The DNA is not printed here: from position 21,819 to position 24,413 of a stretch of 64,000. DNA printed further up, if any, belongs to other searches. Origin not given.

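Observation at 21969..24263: Secreted GMC oxidoreductase, an enzyme class uncommon in apicomplexans: possible horizontal acquisition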

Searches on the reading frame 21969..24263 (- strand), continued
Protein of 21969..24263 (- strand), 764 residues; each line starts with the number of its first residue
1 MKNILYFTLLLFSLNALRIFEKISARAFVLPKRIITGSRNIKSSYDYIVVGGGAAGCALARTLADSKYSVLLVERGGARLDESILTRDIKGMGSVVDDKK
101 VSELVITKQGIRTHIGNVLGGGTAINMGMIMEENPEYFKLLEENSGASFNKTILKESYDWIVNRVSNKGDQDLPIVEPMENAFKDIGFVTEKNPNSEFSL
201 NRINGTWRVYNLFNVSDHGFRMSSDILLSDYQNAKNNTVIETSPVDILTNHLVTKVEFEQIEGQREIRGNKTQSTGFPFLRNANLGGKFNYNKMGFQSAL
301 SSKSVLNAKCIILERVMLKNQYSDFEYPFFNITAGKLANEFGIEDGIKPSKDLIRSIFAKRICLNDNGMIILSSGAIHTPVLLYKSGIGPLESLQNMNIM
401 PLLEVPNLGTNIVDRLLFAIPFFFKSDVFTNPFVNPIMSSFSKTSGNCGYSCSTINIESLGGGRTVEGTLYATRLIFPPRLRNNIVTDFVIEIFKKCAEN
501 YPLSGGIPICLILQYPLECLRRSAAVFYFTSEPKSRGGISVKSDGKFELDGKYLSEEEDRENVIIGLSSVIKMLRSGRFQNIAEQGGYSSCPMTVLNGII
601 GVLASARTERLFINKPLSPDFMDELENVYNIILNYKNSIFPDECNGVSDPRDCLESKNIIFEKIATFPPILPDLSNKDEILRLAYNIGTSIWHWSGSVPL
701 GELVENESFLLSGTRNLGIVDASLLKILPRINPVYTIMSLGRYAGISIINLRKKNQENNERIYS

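Call 14: find_homologous_proteins(query=A1, max_evalue=1e-10)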
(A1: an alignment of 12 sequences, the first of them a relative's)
Query A1 (12 sequences) (764 aa, profile of the alignment): 994 proteins with E <= 1e-10 among 8000 candidates; the best 120 are listed.
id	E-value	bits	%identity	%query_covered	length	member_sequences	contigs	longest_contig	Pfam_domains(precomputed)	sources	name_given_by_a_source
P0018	0.0e+0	1123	33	73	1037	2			PF05199.20,PF00732.26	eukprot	eukprot:GHVS01108653.1.p1 GENE.GHVS01108653.1~~GHVS01108653.1.p1 ORF type:complete len:1038 (-),scor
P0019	0.0e+0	1119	33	73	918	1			PF01266.31,PF05199.20,PF00732.26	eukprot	eukprot:GHVS01073525.1.p1 GENE.GHVS01073525.1~~GHVS01073525.1.p1 ORF type:complete len:919 (-),score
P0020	0.0e+0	1040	41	20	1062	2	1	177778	PF05199.20,PF00732.26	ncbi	ncbi:hypothetical protein Esti_005124 [Eimeria stiedai]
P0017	0.0e+0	1014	34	92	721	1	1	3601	PF05199.20,PF00732.26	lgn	-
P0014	0.0e+0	1012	68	99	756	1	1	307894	PF01266.31,PF07992.21,PF05199.20,PF00732.26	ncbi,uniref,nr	ncbi:hypothetical protein FG386_002450 [Cryptosporidium ryanae]|uniref:uncharacterized protein n=1 T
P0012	4.9e-297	1005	68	99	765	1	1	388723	PF01266.31,PF13450.13,PF05199.20,PF00732.26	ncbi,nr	ncbi:GMC oxidoreductase [Cryptosporidium felis]|nr:GMC oxidoreductase [Cryptosporidium felis]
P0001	1.9e-296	1003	100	100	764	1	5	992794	PF01266.31,PF07992.21,PF05199.20,PF00732.26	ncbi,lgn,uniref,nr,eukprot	ncbi:hypothetical protein [Cryptosporidium parvum Iowa II]|uniref:Glucose-methanol-choline oxidoredu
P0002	7.4e-296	1002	100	100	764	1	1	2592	PF07992.21,PF05199.20,PF00732.26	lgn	-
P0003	1.6e-295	1000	99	100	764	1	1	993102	PF01266.31,PF07992.21,PF05199.20,PF00732.26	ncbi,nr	ncbi:Glucose-methanol-choline oxidoreductase [Cryptosporidium tyzzeri]|nr:Glucose-methanol-choline o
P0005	3.1e-295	1000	89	100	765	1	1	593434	PF07992.21,PF05199.20,PF00732.26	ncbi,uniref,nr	ncbi:alcohol oxidase 2 [Cryptosporidium sp. chipmunk genotype I]|uniref:alcohol oxidase 2 n=1 Tax=Cr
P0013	6.6e-293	992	71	95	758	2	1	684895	PF01266.31,PF07992.21,PF05199.20,PF00732.26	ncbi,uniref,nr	ncbi:hypothetical protein FG379_002070 [Cryptosporidium bovis]|uniref:uncharacterized protein n=1 Ta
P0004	5.5e-292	989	96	100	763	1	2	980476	PF07992.21,PF05199.20,PF00732.26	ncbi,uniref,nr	ncbi:GMC oxidoreductase family protein [Cryptosporidium meleagridis]|uniref:GMC oxidoreductase famil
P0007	6.7e-290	982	84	100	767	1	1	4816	PF01266.31,PF07992.21,PF05199.20,PF00732.26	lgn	-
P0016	1.0e-289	981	53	94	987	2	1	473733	PF05199.20,PF00732.26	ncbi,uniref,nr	ncbi:hypothetical protein cand_033320 [Cryptosporidium andersoni]|uniref:Glucose-methanol-choline ox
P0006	9.0e-289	978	84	100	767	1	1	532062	PF01266.31,PF13450.13,PF07992.21,PF05199.20,PF00732.26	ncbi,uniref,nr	ncbi:uncharacterized protein cubi_00628 [Cryptosporidium ubiquitum]|uniref:Glucose-methanol-choline 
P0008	1.5e-286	971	81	100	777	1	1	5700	PF07992.21,PF05199.20,PF00732.26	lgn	-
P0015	1.2e-285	968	53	94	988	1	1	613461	PF13450.13,PF05199.20,PF00732.26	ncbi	ncbi:hypothetical protein ACR3K2_16050 [Cryptosporidium serpentis]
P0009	1.9e-284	964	79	100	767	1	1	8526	PF01266.31,PF07992.21,PF05199.20,PF00732.26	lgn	-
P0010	1.0e-282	958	77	99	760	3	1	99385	PF01266.31,PF13450.13,PF07992.21,PF05199.20,PF00732.26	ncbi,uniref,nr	ncbi:glucose-methanol-choline oxidoreductase-like protein [Cryptosporidium canis]|uniref:Glucose-met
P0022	1.3e-280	951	38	20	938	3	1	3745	PF05199.20,PF00732.26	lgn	-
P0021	1.5e-252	858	32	73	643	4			PF00732.26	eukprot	eukprot:GHVN01073927.1.p1 GENE.GHVN01073927.1~~GHVN01073927.1.p1 ORF type:complete len:644 (+),score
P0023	2.0e-229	782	31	55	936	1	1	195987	PF05199.20,PF00732.26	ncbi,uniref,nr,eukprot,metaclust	ncbi:putative GMC oxidoreductase [Gregarina niphandrodes]|uniref:GMC oxidoreductase n=1 Tax=Gregarin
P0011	6.2e-194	664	98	71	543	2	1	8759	PF05199.20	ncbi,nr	ncbi:alcohol oxidase 2 [Cryptosporidium hominis TU502]|nr:alcohol oxidase 2 [Cryptosporidium hominis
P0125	1.7e-175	604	31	32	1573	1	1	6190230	PF01946.24,PF01266.31,PF13450.13,PF00890.31,PF07992.21,PF03486.21,PF05834.19,PF05199.20,PF00732.26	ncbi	ncbi:(R)-mandelonitrile lyase-like [Linum grandiflorum]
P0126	1.9e-152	527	31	25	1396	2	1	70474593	PF01266.31,PF13450.13,PF07992.21,PF00070.34,PF05199.20,PF00732.26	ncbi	ncbi:hypothetical protein V6N13_042050 [Hibiscus sabdariffa]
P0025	3.0e-113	398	28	36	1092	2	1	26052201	PF01266.31,PF13450.13,PF07992.21,PF05834.19,PF05199.20,PF00732.26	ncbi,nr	ncbi:hypothetical protein NC651_025030 [Populus alba x Populus x berolinensis]|nr:hypothetical prote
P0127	3.8e-75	272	30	13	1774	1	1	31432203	PF01946.24,PF01266.31,PF13450.13,PF00890.31,PF02254.25,PF07992.21,PF02558.23,PF13738.13,PF05834.19,PF05199.20,PF00732.26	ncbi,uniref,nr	ncbi:hypothetical protein PVAND_002984 [Polypedilum vanderplanki]|uniref:Glucose-methanol-choline ox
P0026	7.4e-74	267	31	29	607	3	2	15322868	PF05199.20,PF00732.26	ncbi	ncbi:(R)-mandelonitrile lyase-like [Linum perenne]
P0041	1.6e-71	260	33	29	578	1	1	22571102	PF01266.31,PF05199.20,PF00732.26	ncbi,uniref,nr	ncbi:protein HOTHEAD [Cajanus cajan]|uniref:protein HOTHEAD n=1 Tax=Cajanus cajan TaxID=3821 RepID=U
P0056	1.2e-68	250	30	31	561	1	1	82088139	PF05199.20,PF00732.26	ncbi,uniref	ncbi:hypothetical protein SSX86_010110 [Deinandra increscens subsp. villosa]|uniref:Glucose-methanol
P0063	3.6e-67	245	30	27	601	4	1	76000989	PF05199.20,PF00732.26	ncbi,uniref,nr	ncbi:hypothetical protein L6452_33408 [Arctium lappa]|uniref:Uncharacterized protein n=1 Tax=Arctium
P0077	1.1e-66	244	27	39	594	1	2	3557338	PF05199.20,PF00732.26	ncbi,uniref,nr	ncbi:hypothetical protein JCGZ_24770 [Jatropha curcas]|uniref:Glucose-methanol-choline oxidoreductas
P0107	6.9e-66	241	31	26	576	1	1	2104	PF05199.20,PF00732.26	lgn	-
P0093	1.4e-65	240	31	21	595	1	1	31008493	PF05199.20,PF00732.26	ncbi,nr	ncbi:Glucose-methanol-choline (GMC) oxidoreductase family protein [Euphorbia peplus]|nr:Glucose-meth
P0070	1.4e-65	240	32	28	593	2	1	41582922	PF05199.20,PF00732.26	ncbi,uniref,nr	ncbi:protein HOTHEAD-like [Salvia splendens]|uniref:protein HOTHEAD-like n=1 Tax=Salvia splendens Ta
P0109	1.5e-65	240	31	26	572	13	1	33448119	PF05199.20,PF00732.26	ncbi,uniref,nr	ncbi:protein HOTHEAD-like isoform X3 [Ipomoea triloba]|uniref:protein HOTHEAD-like isoform X3 n=1 Ta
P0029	2.6e-65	239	30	30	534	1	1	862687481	PF05199.20,PF00732.26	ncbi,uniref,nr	ncbi:hypothetical protein SUGI_0717930 [Cryptomeria japonica]|uniref:protein HOTHEAD n=1 Tax=Cryptom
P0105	3.0e-65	239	29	26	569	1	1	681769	PF05199.20,PF00732.26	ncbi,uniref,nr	ncbi:hypothetical protein RJ640_022949 [Escallonia rubra]|uniref:Glucose-methanol-choline oxidoreduc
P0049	7.7e-65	238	29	31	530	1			PF05199.20,PF00732.26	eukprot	eukprot:PITA_03116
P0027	1.7e-64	236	29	37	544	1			PF05199.20,PF00732.26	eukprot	eukprot:PITA_08631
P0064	3.8e-64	235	30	27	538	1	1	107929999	PF00890.31,PF05199.20,PF00732.26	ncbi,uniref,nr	ncbi:hypothetical protein OSB04_004804 [Centaurea solstitialis]|uniref:Glucose-methanol-choline oxid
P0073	4.5e-64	235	33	26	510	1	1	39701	PF05199.20,PF00732.26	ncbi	ncbi:oxygen-dependent choline dehydrogenase [Tanacetum coccineum]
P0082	6.5e-64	234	30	29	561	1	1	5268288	PF05199.20,PF00732.26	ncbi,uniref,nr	ncbi:protein HOTHEAD-like [Andrographis paniculata]|uniref:protein HOTHEAD-like n=1 Tax=Andrographis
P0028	8.4e-64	234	29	37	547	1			PF05199.20,PF00732.26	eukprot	eukprot:PITA_00938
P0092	1.2e-63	234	31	24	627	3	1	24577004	PF05199.20,PF00732.26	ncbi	ncbi:protein MpHTH [Marchantia polymorpha subsp. ruderalis]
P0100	1.3e-63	234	30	30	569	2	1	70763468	PF01266.31,PF05199.20,PF00732.26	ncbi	ncbi:hypothetical protein R6Q57_005288 [Mikania cordata]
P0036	1.3e-63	233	25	57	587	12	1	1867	PF05199.20,PF00732.26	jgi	jgi:choline dehydrogenase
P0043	1.5e-63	233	27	37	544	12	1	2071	PF05199.20,PF00732.26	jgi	-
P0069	1.6e-63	233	32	26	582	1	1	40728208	PF05199.20,PF00732.26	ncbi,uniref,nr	ncbi:OLC1v1027287C1 [Oldenlandia corymbosa var. corymbosa]|uniref:OLC1v1027287C1 n=1 Tax=Oldenlandia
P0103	3.3e-63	232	31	24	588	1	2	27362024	PF05199.20,PF00732.26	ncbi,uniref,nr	ncbi:unnamed protein product [Prunus armeniaca]|uniref:Glucose-methanol-choline oxidoreductase N-ter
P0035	3.4e-63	232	27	41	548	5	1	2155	PF05199.20,PF00732.26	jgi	-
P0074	3.9e-63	232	30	26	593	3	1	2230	PF05199.20,PF00732.26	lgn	-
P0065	4.0e-63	232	32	26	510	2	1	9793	PF05199.20,PF00732.26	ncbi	ncbi:HOTHEAD-like protein [Tanacetum coccineum]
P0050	6.2e-63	231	29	36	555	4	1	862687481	PF05199.20,PF00732.26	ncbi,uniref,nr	ncbi:(R)-mandelonitrile lyase-like isoform X2 [Cryptomeria japonica]|uniref:(R)-mandelonitrile lyase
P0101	8.9e-63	231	31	26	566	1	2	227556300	PF05199.20,PF00732.26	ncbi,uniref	ncbi:protein HOTHEAD-like [Apium graveolens]|uniref:protein HOTHEAD-like n=1 Tax=Apium graveolens Ta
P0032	3.1e-62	229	30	32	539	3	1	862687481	PF05199.20,PF00732.26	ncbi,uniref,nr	ncbi:(R)-mandelonitrile lyase-like [Cryptomeria japonica]|uniref:(R)-mandelonitrile lyase-like n=1 T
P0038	6.5e-62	228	29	38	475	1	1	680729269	PF05199.20,PF00732.26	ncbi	ncbi:hypothetical protein KI387_034050, partial [Taxus chinensis]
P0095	7.7e-62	228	30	26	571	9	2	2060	PF05199.20,PF00732.26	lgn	-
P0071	1.2e-61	227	29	27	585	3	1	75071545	PF05199.20,PF00732.26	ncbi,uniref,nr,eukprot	ncbi:(R)-mandelonitrile lyase-like isoform X2 [Brachypodium distachyon]|uniref:Glucose-methanol-chol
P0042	1.5e-61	227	30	30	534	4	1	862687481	PF05199.20,PF00732.26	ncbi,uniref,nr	ncbi:(R)-mandelonitrile lyase-like [Cryptomeria japonica]|uniref:(R)-mandelonitrile lyase-like n=1 T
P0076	2.0e-61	226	33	26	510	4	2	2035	PF05199.20,PF00732.26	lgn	-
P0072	2.2e-61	226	39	8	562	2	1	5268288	PF05199.20,PF00732.26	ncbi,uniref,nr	ncbi:protein HOTHEAD-like [Andrographis paniculata]|uniref:protein HOTHEAD-like n=1 Tax=Andrographis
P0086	2.3e-60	223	29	27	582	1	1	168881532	PF05199.20,PF00732.26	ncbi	ncbi:hypothetical protein ACUV84_025074 [Puccinellia chinampoensis]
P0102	7.7e-60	221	27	36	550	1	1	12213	PF05199.20,PF00732.26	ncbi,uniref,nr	ncbi:hypothetical protein M569_05889 [Genlisea aurea]|uniref:Glucose-methanol-choline oxidoreductase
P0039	8.7e-60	221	31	30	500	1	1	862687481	PF05199.20,PF00732.26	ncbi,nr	ncbi:hypothetical protein SUGI_0708140 [Cryptomeria japonica]|nr:hypothetical protein SUGI_0708140 [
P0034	2.1e-59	220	30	32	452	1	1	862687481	PF05199.20,PF00732.26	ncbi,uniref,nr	ncbi:protein HOTHEAD-like [Cryptomeria japonica]|uniref:protein HOTHEAD-like n=1 Tax=Cryptomeria jap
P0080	7.1e-59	218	28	27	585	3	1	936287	PF05199.20,PF00732.26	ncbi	ncbi:hypothetical protein ACQ4PT_027255 [Festuca glaucescens]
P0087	1.1e-58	217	31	24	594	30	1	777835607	PF05199.20,PF00732.26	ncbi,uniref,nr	ncbi:(R)-mandelonitrile lyase-like [Triticum dicoccoides]|uniref:(R)-mandelonitrile lyase-like n=1 T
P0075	1.6e-58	217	30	35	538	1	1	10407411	PF05199.20,PF00732.26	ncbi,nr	ncbi:hypothetical protein K1719_002769 [Acacia pycnantha]|nr:hypothetical protein K1719_002769 [Acac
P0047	2.1e-58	216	32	31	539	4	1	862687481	PF05199.20,PF00732.26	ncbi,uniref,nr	ncbi:(R)-mandelonitrile lyase-like [Cryptomeria japonica]|uniref:(R)-mandelonitrile lyase-like n=1 T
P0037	2.3e-58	216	33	28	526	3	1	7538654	PF05199.20,PF00732.26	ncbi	ncbi:(R)-mandelonitrile lyase-like [Rosa sericea]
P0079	2.6e-58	216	25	32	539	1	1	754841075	PF05199.20,PF00732.26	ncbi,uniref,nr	ncbi:hypothetical protein SUGI_0968970 [Cryptomeria japonica]|uniref:(R)-mandelonitrile lyase-like n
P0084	3.0e-58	216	29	27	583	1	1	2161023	PF05199.20,PF00732.26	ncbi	ncbi:hypothetical protein ACQ4PT_057032 [Festuca glaucescens]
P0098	3.4e-58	216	34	16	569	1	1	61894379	PF05199.20,PF00732.26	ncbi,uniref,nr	ncbi:protein HOTHEAD-like [Impatiens glandulifera]|uniref:protein HOTHEAD-like n=1 Tax=Impatiens gla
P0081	4.8e-58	215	28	27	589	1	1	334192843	PF05199.20,PF00732.26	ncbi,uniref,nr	ncbi:(R)-mandelonitrile lyase-like [Lolium perenne]|uniref:(R)-mandelonitrile lyase-like n=1 Tax=Lol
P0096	6.7e-58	215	28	27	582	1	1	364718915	PF05199.20,PF00732.26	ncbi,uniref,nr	ncbi:(R)-mandelonitrile lyase-like [Lolium rigidum]|uniref:(R)-mandelonitrile lyase-like n=1 Tax=Lol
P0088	6.7e-58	215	28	27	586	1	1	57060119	PF05199.20,PF00732.26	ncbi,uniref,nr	ncbi:hypothetical protein EJB05_41799 [Eragrostis curvula]|uniref:Glucose-methanol-choline oxidoredu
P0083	8.8e-58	214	39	16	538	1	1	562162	PF05199.20,PF00732.26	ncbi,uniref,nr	ncbi:protein HOTHEAD-like [Neltuma alba]|uniref:protein HOTHEAD-like n=1 Tax=Neltuma alba TaxID=2077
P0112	1.0e-57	214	31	22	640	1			PF01266.31,PF05199.20,PF00732.26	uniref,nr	uniref:protein HOTHEAD-like n=1 Tax=Erigeron canadensis TaxID=72917 RepID=UPI001CB95CCD|nr:protein H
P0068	1.0e-57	214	31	31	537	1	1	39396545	PF05199.20,PF00732.26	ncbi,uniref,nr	ncbi:(R)-mandelonitrile lyase-like [Prosopis cineraria]|uniref:(R)-mandelonitrile lyase-like n=1 Tax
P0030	1.7e-57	213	29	37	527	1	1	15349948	PF05199.20,PF00732.26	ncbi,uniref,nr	ncbi:Protein HOTHEAD [Melia azedarach]|uniref:Protein HOTHEAD n=1 Tax=Melia azedarach TaxID=155640 R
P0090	1.9e-57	213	28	27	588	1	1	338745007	PF05199.20,PF00732.26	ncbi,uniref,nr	ncbi:hypothetical protein QYE76_036483 [Lolium multiflorum]|uniref:Glucose-methanol-choline oxidored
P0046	4.0e-57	212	33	31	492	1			PF05199.20,PF00732.26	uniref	uniref:R-mandelonitrile lyase-like isoform X1 n=1 Tax=Rhizophora mucronata TaxID=61149 RepID=A0A2P2J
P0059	1.0e-56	211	32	29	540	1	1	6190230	PF05199.20,PF00732.26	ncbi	ncbi:(R)-mandelonitrile lyase-like [Linum grandiflorum]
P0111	1.6e-56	210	27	29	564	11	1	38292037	PF01266.31,PF05199.20,PF00732.26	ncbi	ncbi:Protein HOTHEAD, partial [Linum grandiflorum]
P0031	2.2e-56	210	32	31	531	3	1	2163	PF05199.20,PF00732.26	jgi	-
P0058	1.2e-55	207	38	16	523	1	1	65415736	PF05199.20,PF00732.26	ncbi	ncbi:hypothetical protein V2J09_003767 [Rumex salicifolius]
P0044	1.5e-55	207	29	38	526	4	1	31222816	PF05199.20,PF00732.26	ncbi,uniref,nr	ncbi:hypothetical protein Patl1_15957 [Pistacia atlantica]|uniref:Uncharacterized protein n=1 Tax=Pi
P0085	2.3e-55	206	30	26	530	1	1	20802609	PF05199.20,PF00732.26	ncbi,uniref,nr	ncbi:Protein HOTHEAD [Quillaja saponaria]|uniref:Protein HOTHEAD n=1 Tax=Quillaja saponaria TaxID=32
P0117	2.6e-55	206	64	5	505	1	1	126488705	PF05199.20,PF00732.26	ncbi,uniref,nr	ncbi:protein HOTHEAD-like isoform X1 [Gossypium australe]|uniref:Protein HOTHEAD-like isoform X1 n=1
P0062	4.8e-55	205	35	24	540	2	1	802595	PF05199.20,PF00732.26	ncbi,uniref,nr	ncbi:protein HOTHEAD-like isoform X2 [Carica papaya]|uniref:protein HOTHEAD-like isoform X2 n=1 Tax=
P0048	5.2e-55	205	29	33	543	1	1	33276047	PF05199.20,PF00732.26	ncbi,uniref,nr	ncbi:protein HOTHEAD-like [Durio zibethinus]|uniref:Protein HOTHEAD-like n=1 Tax=Durio zibethinus Ta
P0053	2.8e-54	203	34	26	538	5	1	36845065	PF05199.20,PF00732.26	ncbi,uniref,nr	ncbi:protein HOTHEAD-like [Corylus avellana]|uniref:protein HOTHEAD-like n=1 Tax=Corylus avellana Ta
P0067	3.5e-54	202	35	21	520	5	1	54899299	PF05199.20,PF00732.26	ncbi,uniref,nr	ncbi:(R)-mandelonitrile lyase-like [Rosa rugosa]|uniref:(R)-mandelonitrile lyase-like n=1 Tax=Rosa r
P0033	8.1e-54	201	30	31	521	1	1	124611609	PF05199.20,PF00732.26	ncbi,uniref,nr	ncbi:hypothetical protein IFM89_022614 [Coptis chinensis]|uniref:Glucose-methanol-choline oxidoreduc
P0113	1.2e-53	200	34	21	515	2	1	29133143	PF05199.20,PF00732.26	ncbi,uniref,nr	ncbi:protein HOTHEAD-like [Cynara cardunculus var. scolymus]|uniref:protein HOTHEAD-like n=1 Tax=Cyn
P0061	2.0e-53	200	29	30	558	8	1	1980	PF05199.20,PF00732.26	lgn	-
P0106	6.9e-53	198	38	15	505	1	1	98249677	PF05199.20,PF00732.26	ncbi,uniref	ncbi:hypothetical protein SSX86_016732 [Deinandra increscens subsp. villosa]|uniref:Glucose-methanol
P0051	2.7e-51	193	38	16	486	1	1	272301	PF05199.20,PF00732.26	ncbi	ncbi:hypothetical protein SLA2020_338410 [Shorea laevis]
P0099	3.8e-51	192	33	21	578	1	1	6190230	PF05199.20,PF00732.26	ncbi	ncbi:Protein HOTHEAD [Linum grandiflorum]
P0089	1.2e-50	191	33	31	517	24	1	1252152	PF05199.20,PF00732.26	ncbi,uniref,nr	ncbi:protein HOTHEAD-like [Prunus avium]|uniref:Protein HOTHEAD-like n=1 Tax=Prunus avium TaxID=4222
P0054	2.7e-50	189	38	16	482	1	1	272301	PF05199.20,PF00732.26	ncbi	ncbi:hypothetical protein SLA2020_338410 [Shorea laevis]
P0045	1.6e-49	187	31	27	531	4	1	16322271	PF13450.13,PF05199.20,PF00732.26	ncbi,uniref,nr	ncbi:protein HOTHEAD-like [Tripterygium wilfordii]|uniref:protein HOTHEAD-like n=1 Tax=Tripterygium 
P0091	2.5e-48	183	45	13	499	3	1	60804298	PF05199.20,PF00732.26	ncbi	ncbi:hypothetical protein ACB094_03G175800 [Castanea mollissima]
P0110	2.7e-48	183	26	27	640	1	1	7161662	PF05199.20,PF00732.26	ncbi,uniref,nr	ncbi:hypothetical protein PR202_gb28092 [Eleusine coracana subsp. coracana]|uniref:Glucose-methanol-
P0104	4.7e-48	182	33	24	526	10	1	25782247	PF05199.20,PF00732.26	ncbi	ncbi:hypothetical protein ACLB2K_042960 [Fragaria x ananassa]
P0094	1.3e-47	181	33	27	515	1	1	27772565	PF05199.20,PF00732.26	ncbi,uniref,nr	ncbi:(R)-mandelonitrile lyase-like [Argentina anserina]|uniref:(R)-mandelonitrile lyase-like n=1 Tax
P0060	3.0e-47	179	30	31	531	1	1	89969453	PF05199.20,PF00732.26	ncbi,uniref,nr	ncbi:hypothetical protein IFM89_031328 [Coptis chinensis]|uniref:Glucose-methanol-choline oxidoreduc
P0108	2.3e-46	176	32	31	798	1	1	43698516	PF00249.38,PF14379.12,PF05199.20,PF00732.26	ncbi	ncbi:Glucose-methanol-choline oxidoreductase family protein, partial [Prunus dulcis]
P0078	2.8e-45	173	35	26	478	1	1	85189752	PF05199.20,PF00732.26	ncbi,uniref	ncbi:hypothetical protein SO802_011426 [Lithocarpus litseifolius]|uniref:Glucose-methanol-choline ox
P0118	4.3e-44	169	33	21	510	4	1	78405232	PF05199.20,PF00732.26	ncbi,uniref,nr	ncbi:hypothetical protein L1987_60011 [Smallanthus sonchifolius]|uniref:Uncharacterized protein n=1 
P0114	1.3e-43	167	33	15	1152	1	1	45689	PF01266.31,PF13450.13,PF00890.31,PF07992.21,PF13738.13,PF05834.19,PF05199.20,PF00732.26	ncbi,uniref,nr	ncbi:hypothetical protein NP233_g4110 [Leucocoprinus birnbaumii]|uniref:pyranose dehydrogenase (acce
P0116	1.5e-39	154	31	27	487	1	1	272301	PF05199.20,PF00732.26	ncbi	ncbi:hypothetical protein SLA2020_338380 [Shorea laevis]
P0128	5.6e-37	145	32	12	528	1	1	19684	PF01266.31,PF00890.31,PF05199.20,PF00732.26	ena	-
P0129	5.7e-36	142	33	14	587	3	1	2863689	PF05199.20,PF00732.26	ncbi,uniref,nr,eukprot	ncbi:protein HOTHEAD [Selaginella moellendorffii]|uniref:protein HOTHEAD n=1 Tax=Selaginella moellen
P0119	8.8e-36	141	34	21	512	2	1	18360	PF01946.24,PF01266.31,PF00890.31,PF07992.21,PF05199.20,PF00732.26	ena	-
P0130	1.2e-35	141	28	36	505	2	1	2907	PF01266.31,PF05199.20,PF00732.26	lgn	-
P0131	1.9e-34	137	34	9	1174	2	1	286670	PF01266.31,PF13450.13,PF00890.31,PF05834.19,PF05199.20,PF00732.26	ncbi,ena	-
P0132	3.1e-34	136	25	28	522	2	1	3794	PF00890.31,PF05199.20,PF00732.26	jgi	jgi:choline dehydrogenase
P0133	2.9e-33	133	47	7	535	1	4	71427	PF00890.31,PF05199.20,PF00732.26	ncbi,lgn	-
